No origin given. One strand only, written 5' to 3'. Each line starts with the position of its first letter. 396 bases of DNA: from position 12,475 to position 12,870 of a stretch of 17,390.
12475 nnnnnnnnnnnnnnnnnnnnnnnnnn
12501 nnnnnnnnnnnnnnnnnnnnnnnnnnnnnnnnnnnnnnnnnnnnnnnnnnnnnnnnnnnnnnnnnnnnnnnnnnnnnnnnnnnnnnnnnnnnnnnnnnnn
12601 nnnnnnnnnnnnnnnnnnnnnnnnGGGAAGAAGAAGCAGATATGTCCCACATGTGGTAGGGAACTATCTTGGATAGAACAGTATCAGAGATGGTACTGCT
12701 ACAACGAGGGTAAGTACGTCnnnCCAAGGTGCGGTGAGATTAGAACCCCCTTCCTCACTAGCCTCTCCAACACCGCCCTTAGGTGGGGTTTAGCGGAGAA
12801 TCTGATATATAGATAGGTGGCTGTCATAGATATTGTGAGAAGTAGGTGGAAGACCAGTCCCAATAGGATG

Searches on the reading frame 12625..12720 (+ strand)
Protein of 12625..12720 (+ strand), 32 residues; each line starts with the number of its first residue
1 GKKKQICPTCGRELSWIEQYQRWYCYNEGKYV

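Call 11: search_protein_families(library=pfam, proteins=[window:12625-12720:+], max_evalue=10)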
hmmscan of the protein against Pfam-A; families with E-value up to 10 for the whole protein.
seq(32 aa): 9 families
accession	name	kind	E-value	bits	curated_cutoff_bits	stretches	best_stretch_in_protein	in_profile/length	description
PF01599.25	Ribosomal_S27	-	0.016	15.5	22.3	1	2-25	15-38/44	Ribosomal protein S27a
PF24460.1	DUF7575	-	0.021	14.6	28.5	1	5-14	4-13/28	Domain of unknown function (DUF7575)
PF20576.3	HEWD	-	0.024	14.8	27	1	4-28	10-34/61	HEWD domain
PF10013.15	DUF2256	-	0.035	14.7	25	1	4-21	7-24/40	Uncharacterized protein conserved in bacteria (DUF2256)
PF12760.12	Zn_ribbon_IS1595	-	0.035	14.5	25.4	1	4-26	18-41/46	Transposase zinc-ribbon domain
PF13451.12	zf_Tbcl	-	0.037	14.4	24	1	3-24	3-24/48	Probable treble clef domain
PF18912.6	DZR_2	-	0.045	14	27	1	2-26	19-40/56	Double zinc ribbon domain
PF20020.4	DUF6431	-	0.067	13.5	26.6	1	7-30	1-24/82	Domain of unknown function (DUF6431)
PF04423.19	Rad50_zn_hook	-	0.068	13.4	24.3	1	4-15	19-30/52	Rad50 zinc hook motif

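Call 20: search_protein_representatives(alignment_id=A1)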
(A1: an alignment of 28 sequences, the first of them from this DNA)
Query: 28 sequences, 32 profile positions. Proteins with E-value up to 0.001 (for the whole library): 1632; up to 1e-10: 288; up to 1e-30: 65. The best 150 are listed.
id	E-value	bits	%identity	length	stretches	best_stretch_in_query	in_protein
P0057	1.4e-70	248.5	-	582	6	4-32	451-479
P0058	6.9e-62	220.7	-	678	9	3-31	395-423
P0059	3.2e-61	218.5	-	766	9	3-32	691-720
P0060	5.0e-61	217.9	-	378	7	2-32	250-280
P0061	1.1e-60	216.8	-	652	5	6-32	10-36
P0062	4.2e-60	214.9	-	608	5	2-32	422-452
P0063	4.4e-60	214.9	-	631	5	2-32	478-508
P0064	5.1e-60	214.7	-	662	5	6-32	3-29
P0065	6.8e-60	214.3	-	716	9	4-32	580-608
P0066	7.2e-59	211.0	-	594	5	2-32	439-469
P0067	9.1e-59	210.7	-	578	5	4-32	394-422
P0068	1.5e-58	210.0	-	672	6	5-32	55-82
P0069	2.2e-58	209.4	-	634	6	3-32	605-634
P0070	3.4e-58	208.8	-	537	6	4-32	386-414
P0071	5.5e-58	208.2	-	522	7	4-32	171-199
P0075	1.9e-55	200.0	-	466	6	3-32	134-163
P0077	1.5e-52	190.8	-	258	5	3-31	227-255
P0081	9.0e-51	185.1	-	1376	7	2-31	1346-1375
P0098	2.0e-41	155.2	-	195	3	3-32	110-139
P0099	2.8e-41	154.8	-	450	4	6-32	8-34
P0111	8.3e-37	140.4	-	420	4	4-32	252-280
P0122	4.3e-30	118.9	-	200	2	2-32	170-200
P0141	1.7e-22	94.7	-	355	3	5-31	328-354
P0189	1.5e-16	75.6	-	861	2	5-32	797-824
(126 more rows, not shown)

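Call 26: search_protein_families(library=pfam, alignment_id=A3, max_evalue=0.001)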
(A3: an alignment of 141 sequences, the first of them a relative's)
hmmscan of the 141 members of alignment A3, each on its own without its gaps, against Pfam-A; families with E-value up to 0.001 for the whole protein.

A. member 1, P0057 (582 aa): 14 families
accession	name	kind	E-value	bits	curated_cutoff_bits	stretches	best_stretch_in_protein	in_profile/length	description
PF20020.4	DUF6431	-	6.3e-08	32.8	26.6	0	5-26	1-22/82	Domain of unknown function (DUF6431)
PF01599.25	Ribosomal_S27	-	1.4e-07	31.7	22.3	0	413-443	12-42/44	Ribosomal protein S27a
PF18953.6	SAP_new25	-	7.7e-07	29.1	26.3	1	173-211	10-48/51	SAP domain-containing new25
PF07191.17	Zn_ribbon_6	-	1.5e-06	28.5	25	0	420-464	2-42/67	Double zinc ribbon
PF12773.13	DZR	-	8.9e-06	26.2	27.3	0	416-458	10-45/45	Double zinc ribbon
PF13005.12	zf-IS66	-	1.3e-05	25.9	27.3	0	3-18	2-17/46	zinc-finger binding domain of transposase IS66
PF23548.1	Zn_ribbon_FGT1_2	-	2.1e-05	24.4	27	0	294-304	22-32/35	FORGETTER1 second zinc ribbon domain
PF14354.12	Lar_restr_allev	-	4.2e-05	24.1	28.6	0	4-56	5-42/58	Restriction alleviation protein Lar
PF02037.33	SAP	-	4.8e-05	23.3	23.9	1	172-202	6-36/37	SAP domain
PF08274.17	Zn_Ribbon_YjdM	-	8e-05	23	30.8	0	4-46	4-26/30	PhnA Zinc-Ribbon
PF07754.17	HVO_2753_ZBP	-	0.00015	21.9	33.2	0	334-350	15-31/46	Small zinc finger protein HVO_2753-like, Zn-binding pocket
PF24460.1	DUF7575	-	0.00034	20.4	28.5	0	417-428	2-13/28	Domain of unknown function (DUF7575)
PF06906.16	DUF1272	-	0.00047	20.7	25.3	0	418-429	41-52/57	Protein of unknown function (DUF1272)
PF01396.24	Zn_ribbon_Top1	-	0.00091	19.4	32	0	294-304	3-13/39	Topoisomerase DNA binding C4 zinc finger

B. families by the number of members that match (of 141 scanned): 101 families (the first 25 are shown)
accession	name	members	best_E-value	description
PF07191.17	Zn_ribbon_6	69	5e-18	Double zinc ribbon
PF12773.13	DZR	61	6.7e-10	Double zinc ribbon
PF18912.6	DZR_2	43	2.5e-08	Double zinc ribbon domain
PF01599.25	Ribosomal_S27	39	9.2e-10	Ribosomal protein S27a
PF14354.12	Lar_restr_allev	38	1.7e-09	Restriction alleviation protein Lar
PF12760.12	Zn_ribbon_IS1595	26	1.8e-08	Transposase zinc-ribbon domain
PF18953.6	SAP_new25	25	1.7e-08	SAP domain-containing new25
PF02037.33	SAP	24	1.7e-09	SAP domain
PF23548.1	Zn_ribbon_FGT1_2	22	3.4e-08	FORGETTER1 second zinc ribbon domain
PF01363.27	FYVE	19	1.1e-08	FYVE zinc finger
PF24460.1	DUF7575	16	3.8e-07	Domain of unknown function (DUF7575)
PF14369.11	Zn_ribbon_19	14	2.2e-18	zinc-ribbon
PF20020.4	DUF6431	14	6.3e-08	Domain of unknown function (DUF6431)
PF24445.1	DUF7564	13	3.7e-08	Family of unknown function (DUF7564)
PF03119.21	DNA_ligase_ZBD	11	1.2e-06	NAD-dependent DNA ligase C4 zinc finger domain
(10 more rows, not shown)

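Call 38: list_cluster_members(proteins=[P0057, P0058, P0059, P0060, P0061, P0065, P0081, P0077, P0098, P0122])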
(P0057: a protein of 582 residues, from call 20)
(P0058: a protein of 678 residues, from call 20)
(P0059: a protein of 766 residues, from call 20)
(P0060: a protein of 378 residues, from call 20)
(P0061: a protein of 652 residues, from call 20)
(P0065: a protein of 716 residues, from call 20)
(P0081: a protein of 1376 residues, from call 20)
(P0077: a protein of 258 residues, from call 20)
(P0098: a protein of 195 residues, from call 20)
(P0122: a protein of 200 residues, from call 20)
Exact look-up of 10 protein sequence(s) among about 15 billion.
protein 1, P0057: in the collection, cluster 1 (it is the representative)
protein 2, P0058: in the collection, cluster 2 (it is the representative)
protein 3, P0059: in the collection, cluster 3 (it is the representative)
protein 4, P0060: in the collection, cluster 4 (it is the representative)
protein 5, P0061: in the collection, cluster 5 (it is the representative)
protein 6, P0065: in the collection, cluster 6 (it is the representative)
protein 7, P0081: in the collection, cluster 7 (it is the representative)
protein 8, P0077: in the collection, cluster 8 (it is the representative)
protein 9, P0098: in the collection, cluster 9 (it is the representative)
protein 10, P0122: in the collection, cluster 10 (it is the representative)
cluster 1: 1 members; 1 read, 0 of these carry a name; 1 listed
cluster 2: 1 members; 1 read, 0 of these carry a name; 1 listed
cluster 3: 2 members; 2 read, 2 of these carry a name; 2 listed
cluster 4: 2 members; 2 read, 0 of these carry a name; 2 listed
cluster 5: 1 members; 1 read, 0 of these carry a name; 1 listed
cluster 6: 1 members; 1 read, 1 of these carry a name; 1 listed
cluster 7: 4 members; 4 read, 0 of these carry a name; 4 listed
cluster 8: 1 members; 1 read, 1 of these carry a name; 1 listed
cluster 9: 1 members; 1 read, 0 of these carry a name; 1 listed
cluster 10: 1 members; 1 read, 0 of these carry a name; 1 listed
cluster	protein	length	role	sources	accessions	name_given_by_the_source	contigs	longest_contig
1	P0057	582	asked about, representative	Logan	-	-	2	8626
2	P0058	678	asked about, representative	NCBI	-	-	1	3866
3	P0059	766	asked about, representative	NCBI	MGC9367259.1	MAG: zinc-ribbon domain-containing protein [bacterium]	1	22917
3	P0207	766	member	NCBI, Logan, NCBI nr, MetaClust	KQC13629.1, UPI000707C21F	MAG: hypothetical protein APR63_08040 [Desulfuromonas sp. SDB] | status=active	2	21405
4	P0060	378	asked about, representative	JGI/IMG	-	-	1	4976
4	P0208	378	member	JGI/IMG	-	-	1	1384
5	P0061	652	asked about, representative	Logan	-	-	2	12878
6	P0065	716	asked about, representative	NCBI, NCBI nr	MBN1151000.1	hypothetical protein JXA84_07270 [candidate division WOR-3 bacterium] | hypothetical protein [candidate division WOR-3 bacterium]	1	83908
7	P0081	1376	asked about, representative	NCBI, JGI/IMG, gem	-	-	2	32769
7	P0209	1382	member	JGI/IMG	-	-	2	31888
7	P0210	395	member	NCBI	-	-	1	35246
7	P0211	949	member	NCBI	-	-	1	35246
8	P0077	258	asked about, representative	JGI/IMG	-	predicted RNA-binding Zn-ribbon protein involved in translation (DUF1610 family)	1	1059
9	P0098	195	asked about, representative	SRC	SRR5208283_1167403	-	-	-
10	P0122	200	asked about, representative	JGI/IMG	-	-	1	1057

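Call 45: search_solved_structures(query=A1, max_evalue=10, show_alignments=4)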
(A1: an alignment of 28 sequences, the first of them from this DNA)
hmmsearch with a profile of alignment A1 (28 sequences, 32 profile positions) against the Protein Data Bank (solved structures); distinct sequences matched with E-value up to 10: 118 (the best 60 are shown).
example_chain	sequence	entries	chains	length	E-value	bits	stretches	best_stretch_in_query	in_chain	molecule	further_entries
4ap4_A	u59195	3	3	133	0.00024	23.7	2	2-14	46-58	E3 UBIQUITIN LIGASE RNF4 | E3 UBIQUITIN-PROTEIN LIGASE RNF4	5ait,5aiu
2i13_A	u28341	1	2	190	0.00063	22.4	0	3-14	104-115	Aart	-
2k5c_A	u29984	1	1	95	0.00067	22.3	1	5-16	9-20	uncharacterized protein PF0385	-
1mey_C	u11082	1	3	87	0.0011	21.6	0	4-14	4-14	CONSENSUS ZINC FINGER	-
5k2m_E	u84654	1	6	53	0.0057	19.4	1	6-15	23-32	Probable lysine biosynthesis protein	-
4bts_A9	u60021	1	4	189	0.022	17.5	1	3-29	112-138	40S RIBOSOMAL PROTEIN RPS31E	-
4v5o_A9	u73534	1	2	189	0.023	17.4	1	3-29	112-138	RPS31E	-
2ect_A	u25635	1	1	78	0.09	15.5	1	3-15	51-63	RING finger protein 126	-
2xeu_A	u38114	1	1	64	0.17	14.6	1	2-14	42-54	RING FINGER PROTEIN 4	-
2h0d_B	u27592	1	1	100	0.18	14.6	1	4-14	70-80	Ubiquitin ligase protein RING2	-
6wi7_A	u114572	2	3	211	0.18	14.5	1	4-14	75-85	E3 ubiquitin-protein ligase RING2, Polycomb complex protein BMI-1 chimera | E3 ubiquitin-protein ligase RING2,Polycomb complex protein BMI-1 chimera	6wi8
8grm_N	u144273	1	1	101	0.18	14.5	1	4-14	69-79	Ring1B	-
3wwl_A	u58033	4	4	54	0.21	14.3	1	6-15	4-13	Alpha-aminoadipate carrier protein LysW | OrfF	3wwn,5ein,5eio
7nd1_A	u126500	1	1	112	0.24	14.2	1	4-14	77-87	E3 ubiquitin-protein ligase RING2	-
6a3z_A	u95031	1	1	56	0.24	14.1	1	3-12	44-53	E3 ubiquitin-protein ligase synoviolin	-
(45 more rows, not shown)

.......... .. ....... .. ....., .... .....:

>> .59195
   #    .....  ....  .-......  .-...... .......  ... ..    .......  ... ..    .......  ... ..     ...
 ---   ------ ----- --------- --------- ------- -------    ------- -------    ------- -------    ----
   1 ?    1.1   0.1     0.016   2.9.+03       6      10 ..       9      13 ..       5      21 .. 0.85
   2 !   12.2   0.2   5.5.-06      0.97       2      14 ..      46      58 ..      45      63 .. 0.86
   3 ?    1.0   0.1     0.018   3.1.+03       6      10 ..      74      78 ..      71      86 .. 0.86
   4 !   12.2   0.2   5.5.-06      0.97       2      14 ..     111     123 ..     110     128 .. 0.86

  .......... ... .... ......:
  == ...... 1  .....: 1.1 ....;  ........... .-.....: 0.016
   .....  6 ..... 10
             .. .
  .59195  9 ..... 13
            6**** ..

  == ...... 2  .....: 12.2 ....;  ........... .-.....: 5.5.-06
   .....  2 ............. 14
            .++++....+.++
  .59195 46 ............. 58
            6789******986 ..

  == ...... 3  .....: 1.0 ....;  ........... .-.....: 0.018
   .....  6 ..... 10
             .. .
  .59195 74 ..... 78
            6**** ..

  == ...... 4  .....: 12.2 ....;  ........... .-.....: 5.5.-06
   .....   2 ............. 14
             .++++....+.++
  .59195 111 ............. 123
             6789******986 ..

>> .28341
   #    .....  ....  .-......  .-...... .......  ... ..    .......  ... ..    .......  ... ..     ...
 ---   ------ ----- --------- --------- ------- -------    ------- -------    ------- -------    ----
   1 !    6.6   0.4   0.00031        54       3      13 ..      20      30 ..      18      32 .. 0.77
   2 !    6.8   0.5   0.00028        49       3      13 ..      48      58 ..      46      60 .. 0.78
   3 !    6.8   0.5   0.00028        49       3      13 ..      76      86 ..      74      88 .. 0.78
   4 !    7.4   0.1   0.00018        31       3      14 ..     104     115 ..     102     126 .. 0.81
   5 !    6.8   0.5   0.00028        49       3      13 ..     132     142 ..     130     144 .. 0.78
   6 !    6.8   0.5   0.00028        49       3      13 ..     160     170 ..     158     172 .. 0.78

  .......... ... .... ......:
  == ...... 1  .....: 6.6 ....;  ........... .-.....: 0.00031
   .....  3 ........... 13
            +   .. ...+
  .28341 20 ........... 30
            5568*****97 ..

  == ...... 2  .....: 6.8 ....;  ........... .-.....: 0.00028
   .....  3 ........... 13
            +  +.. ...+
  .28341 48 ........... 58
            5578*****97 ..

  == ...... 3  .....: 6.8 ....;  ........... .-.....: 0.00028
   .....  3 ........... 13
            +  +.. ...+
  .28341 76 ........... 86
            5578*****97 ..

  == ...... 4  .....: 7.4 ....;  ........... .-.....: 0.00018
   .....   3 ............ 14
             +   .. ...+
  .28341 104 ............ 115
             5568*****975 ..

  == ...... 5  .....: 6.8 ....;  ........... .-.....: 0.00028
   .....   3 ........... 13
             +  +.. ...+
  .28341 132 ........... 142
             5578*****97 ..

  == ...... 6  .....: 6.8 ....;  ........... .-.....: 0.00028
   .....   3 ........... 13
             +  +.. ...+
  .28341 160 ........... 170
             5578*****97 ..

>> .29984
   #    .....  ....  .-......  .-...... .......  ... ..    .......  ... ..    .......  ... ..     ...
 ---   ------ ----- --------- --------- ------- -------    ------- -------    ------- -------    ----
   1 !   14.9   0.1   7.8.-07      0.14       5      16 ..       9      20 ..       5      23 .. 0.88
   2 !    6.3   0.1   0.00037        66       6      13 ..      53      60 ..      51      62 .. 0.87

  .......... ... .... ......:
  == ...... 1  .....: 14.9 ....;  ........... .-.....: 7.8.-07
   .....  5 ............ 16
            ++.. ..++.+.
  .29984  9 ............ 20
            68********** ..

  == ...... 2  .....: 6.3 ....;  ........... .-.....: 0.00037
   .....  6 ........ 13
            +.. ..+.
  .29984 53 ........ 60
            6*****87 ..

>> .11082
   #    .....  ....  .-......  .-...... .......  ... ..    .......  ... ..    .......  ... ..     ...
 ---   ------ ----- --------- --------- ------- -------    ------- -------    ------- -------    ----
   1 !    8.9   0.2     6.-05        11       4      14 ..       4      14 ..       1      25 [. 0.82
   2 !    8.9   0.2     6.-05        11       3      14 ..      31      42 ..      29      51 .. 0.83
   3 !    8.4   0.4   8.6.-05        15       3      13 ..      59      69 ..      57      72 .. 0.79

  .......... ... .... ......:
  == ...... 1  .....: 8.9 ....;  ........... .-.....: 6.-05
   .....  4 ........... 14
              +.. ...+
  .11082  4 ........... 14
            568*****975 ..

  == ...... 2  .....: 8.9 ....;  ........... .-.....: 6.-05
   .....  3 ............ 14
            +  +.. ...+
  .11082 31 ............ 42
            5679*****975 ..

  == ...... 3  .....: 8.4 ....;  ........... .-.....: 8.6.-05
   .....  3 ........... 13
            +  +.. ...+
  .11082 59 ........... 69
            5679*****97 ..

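Call 63: list_cluster_members(proteins=[P0062, P0063, P0064, P0066, P0069, P0075, P0099, P0111, P0141, P0189])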
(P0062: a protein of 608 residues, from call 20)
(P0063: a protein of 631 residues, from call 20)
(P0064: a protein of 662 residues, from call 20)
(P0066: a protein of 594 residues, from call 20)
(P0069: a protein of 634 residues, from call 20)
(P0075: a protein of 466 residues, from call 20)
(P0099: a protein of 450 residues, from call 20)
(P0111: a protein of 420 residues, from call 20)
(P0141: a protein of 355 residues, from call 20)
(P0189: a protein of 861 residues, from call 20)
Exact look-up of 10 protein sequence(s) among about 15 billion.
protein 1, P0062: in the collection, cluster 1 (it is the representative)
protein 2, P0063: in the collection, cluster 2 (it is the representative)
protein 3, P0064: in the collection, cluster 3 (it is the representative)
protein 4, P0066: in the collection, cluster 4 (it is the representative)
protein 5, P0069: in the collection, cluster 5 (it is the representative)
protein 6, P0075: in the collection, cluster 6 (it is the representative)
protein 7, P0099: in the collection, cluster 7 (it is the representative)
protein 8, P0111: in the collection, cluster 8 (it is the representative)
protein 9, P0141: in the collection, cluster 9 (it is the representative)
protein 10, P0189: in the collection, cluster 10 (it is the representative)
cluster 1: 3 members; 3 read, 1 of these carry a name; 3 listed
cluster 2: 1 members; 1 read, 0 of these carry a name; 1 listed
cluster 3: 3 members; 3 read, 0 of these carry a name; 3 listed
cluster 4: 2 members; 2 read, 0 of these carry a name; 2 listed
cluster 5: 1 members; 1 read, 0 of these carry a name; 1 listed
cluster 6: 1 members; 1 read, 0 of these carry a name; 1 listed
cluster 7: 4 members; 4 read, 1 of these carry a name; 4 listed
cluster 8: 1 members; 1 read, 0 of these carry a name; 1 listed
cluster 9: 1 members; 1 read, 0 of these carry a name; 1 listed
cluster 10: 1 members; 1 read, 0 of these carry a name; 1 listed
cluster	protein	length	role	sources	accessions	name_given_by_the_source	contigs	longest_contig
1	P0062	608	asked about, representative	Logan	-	-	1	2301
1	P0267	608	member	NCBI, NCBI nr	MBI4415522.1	MAG: hypothetical protein HY557_00885 [Euryarchaeota archaeon] | hypothetical protein [Euryarchaeota archaeon]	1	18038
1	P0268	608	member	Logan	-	-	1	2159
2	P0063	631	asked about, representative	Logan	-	-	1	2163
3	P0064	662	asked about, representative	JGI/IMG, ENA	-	-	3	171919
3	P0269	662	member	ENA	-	-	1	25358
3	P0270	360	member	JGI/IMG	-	-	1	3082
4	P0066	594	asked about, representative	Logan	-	-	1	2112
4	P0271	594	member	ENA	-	-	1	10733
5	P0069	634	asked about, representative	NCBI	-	-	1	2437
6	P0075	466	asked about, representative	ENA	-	-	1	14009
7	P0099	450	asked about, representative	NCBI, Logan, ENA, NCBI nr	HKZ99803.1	MAG TPA: hypothetical protein VJ326_09490 [Thermoplasmata archaeon] | hypothetical protein [Thermoplasmata archaeon]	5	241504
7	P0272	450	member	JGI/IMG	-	-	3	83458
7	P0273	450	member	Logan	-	-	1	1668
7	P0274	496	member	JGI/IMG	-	-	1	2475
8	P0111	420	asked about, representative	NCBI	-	-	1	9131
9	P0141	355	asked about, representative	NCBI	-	-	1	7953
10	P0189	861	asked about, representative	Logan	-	-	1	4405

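Call 98: search_protein_families(library=pfam, proteins=[P0081], max_evalue=0.001)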
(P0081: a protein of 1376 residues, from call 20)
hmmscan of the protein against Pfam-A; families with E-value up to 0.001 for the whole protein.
P0081 (1376 aa): 8 families
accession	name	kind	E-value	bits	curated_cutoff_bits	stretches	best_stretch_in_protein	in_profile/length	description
PF03176.21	MMPL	-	2.8e-43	148.6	20.5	2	502-688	115-306/333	MMPL family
PF12349.14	Sterol-sensing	-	4.4e-17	62.8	22.3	2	557-692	9-144/153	Sterol-sensing domain of SREBP cleavage-activation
PF00873.25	ACR_tran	-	8.8e-17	60.6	28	2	915-1108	294-489/1021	AcrB/AcrD/AcrF family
PF02460.24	Patched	-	2.5e-14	53.8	23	2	548-681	22-154/156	Patched SSD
PF12773.13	DZR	-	3.1e-12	46.9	27.3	1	1291-1338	1-45/45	Double zinc ribbon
PF18912.6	DZR_2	-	6e-07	29.6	27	0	1207-1232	10-35/56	Double zinc ribbon domain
PF13248.11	Zn_ribbon_3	-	1.4e-05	24.9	27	0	1289-1311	3-25/26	zinc-ribbon domain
PF22289.1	DmmA-like_C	-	0.00012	22.4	27.4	0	1139-1165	3-29/44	Dimethylamine monooxygenase subunit DmmA-like, C-terminal domain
